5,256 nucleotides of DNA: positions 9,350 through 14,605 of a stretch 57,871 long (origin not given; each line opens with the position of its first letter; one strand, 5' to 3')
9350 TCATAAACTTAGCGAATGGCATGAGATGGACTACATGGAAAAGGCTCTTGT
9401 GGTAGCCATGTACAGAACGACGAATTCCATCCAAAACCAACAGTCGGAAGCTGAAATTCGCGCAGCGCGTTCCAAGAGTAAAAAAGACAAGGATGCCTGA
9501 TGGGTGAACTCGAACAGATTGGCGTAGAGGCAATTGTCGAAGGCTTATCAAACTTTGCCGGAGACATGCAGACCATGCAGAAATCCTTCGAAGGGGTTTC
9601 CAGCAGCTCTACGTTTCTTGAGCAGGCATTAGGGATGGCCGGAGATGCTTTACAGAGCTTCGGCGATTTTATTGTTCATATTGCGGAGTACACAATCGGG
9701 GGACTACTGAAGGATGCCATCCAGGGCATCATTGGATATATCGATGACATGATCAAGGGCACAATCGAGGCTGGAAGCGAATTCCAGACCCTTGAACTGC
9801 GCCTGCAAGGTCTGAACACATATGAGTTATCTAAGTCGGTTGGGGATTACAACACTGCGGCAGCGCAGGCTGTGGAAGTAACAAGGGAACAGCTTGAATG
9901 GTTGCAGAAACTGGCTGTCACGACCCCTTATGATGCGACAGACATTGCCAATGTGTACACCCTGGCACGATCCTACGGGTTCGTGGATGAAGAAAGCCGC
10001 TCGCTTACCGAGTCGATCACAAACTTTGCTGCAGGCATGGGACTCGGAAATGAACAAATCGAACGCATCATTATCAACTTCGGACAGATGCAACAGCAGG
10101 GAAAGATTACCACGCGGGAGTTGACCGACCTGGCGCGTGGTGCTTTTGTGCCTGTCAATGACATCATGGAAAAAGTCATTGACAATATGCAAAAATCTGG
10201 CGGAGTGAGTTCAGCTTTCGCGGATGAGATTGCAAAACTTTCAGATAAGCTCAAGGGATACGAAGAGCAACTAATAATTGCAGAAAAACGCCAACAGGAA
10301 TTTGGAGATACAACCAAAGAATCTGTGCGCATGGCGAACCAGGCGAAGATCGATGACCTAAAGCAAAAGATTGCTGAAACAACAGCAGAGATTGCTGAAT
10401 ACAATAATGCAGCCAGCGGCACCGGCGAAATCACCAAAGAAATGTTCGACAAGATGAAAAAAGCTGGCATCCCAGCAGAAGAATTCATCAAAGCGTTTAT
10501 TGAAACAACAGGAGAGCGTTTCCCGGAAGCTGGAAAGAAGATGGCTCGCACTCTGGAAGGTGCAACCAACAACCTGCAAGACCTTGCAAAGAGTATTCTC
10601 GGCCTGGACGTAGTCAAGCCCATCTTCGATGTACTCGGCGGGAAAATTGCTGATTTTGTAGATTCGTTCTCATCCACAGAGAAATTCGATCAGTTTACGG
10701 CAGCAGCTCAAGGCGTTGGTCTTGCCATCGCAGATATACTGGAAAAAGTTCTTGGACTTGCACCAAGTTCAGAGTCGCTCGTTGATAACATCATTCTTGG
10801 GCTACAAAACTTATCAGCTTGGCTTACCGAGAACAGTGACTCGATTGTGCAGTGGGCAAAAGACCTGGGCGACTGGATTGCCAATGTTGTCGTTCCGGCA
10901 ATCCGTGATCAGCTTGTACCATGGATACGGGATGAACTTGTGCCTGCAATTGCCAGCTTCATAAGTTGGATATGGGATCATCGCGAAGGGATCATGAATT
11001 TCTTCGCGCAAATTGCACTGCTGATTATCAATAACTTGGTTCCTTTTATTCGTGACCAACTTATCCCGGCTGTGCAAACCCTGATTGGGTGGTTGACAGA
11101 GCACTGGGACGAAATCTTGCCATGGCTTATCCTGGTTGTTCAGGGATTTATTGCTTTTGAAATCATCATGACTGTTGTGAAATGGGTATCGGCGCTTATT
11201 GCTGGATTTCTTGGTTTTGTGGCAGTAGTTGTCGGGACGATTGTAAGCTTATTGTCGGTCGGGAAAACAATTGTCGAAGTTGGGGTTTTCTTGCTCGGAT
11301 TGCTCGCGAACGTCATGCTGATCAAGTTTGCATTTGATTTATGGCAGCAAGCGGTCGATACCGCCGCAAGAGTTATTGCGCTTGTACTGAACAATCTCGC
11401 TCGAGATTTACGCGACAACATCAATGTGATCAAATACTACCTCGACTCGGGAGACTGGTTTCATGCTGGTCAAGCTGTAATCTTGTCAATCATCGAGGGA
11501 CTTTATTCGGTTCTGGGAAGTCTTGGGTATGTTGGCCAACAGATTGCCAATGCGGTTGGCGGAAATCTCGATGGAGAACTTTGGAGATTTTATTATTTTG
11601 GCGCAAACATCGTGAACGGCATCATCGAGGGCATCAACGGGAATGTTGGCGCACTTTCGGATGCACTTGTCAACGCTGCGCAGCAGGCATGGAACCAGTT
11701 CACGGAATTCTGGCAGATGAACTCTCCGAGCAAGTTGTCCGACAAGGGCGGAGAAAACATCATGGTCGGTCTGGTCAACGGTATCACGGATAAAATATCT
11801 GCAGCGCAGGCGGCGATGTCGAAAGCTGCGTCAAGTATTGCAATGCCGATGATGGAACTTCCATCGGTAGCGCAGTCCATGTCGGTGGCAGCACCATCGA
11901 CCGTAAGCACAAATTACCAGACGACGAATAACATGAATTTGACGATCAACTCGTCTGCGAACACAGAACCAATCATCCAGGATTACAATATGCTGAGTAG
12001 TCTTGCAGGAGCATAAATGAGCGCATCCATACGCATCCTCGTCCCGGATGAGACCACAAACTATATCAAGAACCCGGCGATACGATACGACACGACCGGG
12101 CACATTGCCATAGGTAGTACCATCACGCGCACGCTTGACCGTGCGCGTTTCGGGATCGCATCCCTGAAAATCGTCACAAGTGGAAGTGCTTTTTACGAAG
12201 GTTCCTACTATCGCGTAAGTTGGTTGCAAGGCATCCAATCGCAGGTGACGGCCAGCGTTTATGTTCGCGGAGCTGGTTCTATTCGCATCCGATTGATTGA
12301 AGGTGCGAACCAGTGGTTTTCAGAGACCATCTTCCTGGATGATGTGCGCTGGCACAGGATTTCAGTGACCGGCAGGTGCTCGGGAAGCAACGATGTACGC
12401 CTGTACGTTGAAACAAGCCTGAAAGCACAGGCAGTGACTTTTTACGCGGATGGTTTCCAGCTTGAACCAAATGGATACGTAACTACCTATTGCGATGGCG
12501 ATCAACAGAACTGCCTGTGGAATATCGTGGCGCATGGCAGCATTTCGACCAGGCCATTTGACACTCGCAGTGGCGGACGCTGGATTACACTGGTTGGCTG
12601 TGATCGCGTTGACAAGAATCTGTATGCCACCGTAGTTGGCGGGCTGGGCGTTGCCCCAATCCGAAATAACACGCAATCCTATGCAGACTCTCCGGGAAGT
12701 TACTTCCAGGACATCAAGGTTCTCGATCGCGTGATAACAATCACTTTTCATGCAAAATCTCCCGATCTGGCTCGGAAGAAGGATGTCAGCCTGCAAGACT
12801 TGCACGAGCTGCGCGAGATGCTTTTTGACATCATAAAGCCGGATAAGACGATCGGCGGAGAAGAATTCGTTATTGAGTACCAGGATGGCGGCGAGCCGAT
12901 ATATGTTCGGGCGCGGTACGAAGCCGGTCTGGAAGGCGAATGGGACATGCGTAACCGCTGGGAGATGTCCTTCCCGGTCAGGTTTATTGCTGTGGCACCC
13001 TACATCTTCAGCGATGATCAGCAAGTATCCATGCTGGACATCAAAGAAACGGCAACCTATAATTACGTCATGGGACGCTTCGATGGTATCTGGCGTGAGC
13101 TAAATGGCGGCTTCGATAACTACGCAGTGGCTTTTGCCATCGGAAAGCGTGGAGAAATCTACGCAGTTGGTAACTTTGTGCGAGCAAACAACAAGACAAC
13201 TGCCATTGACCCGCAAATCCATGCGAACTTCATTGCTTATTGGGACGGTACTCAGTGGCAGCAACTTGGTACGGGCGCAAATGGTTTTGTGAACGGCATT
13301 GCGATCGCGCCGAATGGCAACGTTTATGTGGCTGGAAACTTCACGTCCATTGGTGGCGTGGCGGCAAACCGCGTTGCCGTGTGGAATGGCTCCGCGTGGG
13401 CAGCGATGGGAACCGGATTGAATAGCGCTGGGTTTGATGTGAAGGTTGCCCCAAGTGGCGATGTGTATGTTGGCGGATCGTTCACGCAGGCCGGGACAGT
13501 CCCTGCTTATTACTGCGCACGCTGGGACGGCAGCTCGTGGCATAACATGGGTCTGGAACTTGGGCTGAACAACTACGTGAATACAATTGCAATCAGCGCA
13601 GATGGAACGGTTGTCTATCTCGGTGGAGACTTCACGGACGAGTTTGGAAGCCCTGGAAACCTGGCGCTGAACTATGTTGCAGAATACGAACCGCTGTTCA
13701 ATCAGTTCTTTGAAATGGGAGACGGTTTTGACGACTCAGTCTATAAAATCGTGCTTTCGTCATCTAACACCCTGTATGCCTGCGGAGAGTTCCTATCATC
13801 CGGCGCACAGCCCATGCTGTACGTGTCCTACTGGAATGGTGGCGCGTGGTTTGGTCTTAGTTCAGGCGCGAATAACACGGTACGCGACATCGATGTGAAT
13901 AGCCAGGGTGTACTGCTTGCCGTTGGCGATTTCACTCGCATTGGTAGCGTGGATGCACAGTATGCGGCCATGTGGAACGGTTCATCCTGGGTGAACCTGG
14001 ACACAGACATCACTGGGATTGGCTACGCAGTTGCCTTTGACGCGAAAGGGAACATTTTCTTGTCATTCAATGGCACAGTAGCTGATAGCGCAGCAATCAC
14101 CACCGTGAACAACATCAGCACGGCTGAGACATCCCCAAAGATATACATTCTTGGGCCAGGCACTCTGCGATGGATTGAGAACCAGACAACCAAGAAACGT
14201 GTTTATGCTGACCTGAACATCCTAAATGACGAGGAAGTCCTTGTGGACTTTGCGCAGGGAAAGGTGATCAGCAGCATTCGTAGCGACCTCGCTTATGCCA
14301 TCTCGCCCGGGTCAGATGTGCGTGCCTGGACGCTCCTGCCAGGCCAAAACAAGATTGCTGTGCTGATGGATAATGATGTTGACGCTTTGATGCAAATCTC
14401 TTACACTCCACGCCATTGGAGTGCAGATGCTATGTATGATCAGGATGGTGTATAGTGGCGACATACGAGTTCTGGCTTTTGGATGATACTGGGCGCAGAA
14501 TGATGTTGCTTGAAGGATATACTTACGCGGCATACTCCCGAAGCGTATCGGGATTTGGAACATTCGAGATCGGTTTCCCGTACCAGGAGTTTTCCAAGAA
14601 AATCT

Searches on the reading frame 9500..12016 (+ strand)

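Call 10: search_protein_families(library=phrogs, max_evalue=0.001, proteins=[window:9500-12016:+])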
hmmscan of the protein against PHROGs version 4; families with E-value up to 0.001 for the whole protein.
window:9500-12016:+ (838 aa): 12 families
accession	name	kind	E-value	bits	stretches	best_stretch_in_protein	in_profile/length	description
phrog_58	-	tail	1.3e-26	94.3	1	16-817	276-1033/1544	tail length tape measure protein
phrog_1686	-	tail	1.5e-23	83.7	2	665-819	1018-1170/1224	tail length tape measure protein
phrog_5493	-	tail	3.9e-23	82.8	1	205-828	426-1074/1102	tail length tape measure protein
phrog_1272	-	tail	4.3e-20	72.1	3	679-822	1420-1564/1606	tail length tape measure protein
phrog_305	-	tail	3.6e-15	56.7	1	303-789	291-761/1001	tail length tape measure protein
phrog_4372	-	tail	8.5e-12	44.3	1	510-780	1130-1360/1681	tail length tape measure protein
phrog_973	-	tail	2.7e-08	33.2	1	128-457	155-408/1465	tail length tape measure protein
phrog_1204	-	tail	1.3e-07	30.9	1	10-688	133-772/1483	tail protein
phrog_2335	-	tail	2.9e-07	29.8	1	129-596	515-837/1536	tail length tape measure protein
phrog_21157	-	tail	6.3e-06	25.9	0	288-456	403-576/782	minor tail protein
phrog_13339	-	tail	1.7e-05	23.2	1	697-802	1271-1373/2156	tail length tape measure protein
phrog_25849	-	unknown function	2.9e-05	23.9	1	696-778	277-359/544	-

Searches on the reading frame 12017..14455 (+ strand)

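Call 10: search_protein_families(library=phrogs, max_evalue=0.001, proteins=[window:12017-14455:+])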
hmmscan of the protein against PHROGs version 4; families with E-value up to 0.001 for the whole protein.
window:12017-14455:+ (812 aa): 4 families
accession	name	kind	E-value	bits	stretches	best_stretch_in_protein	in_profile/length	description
phrog_33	-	tail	1.7e-13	51.5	2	692-801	179-278/651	distal tail protein Dit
phrog_106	-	tail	1.4e-09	38.6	1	187-779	48-281/329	minor tail protein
phrog_5490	-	unknown function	2.4e-05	24.4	1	420-601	25-211/382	-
phrog_5577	-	tail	3.7e-05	24.3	1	694-801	192-295/295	minor tail protein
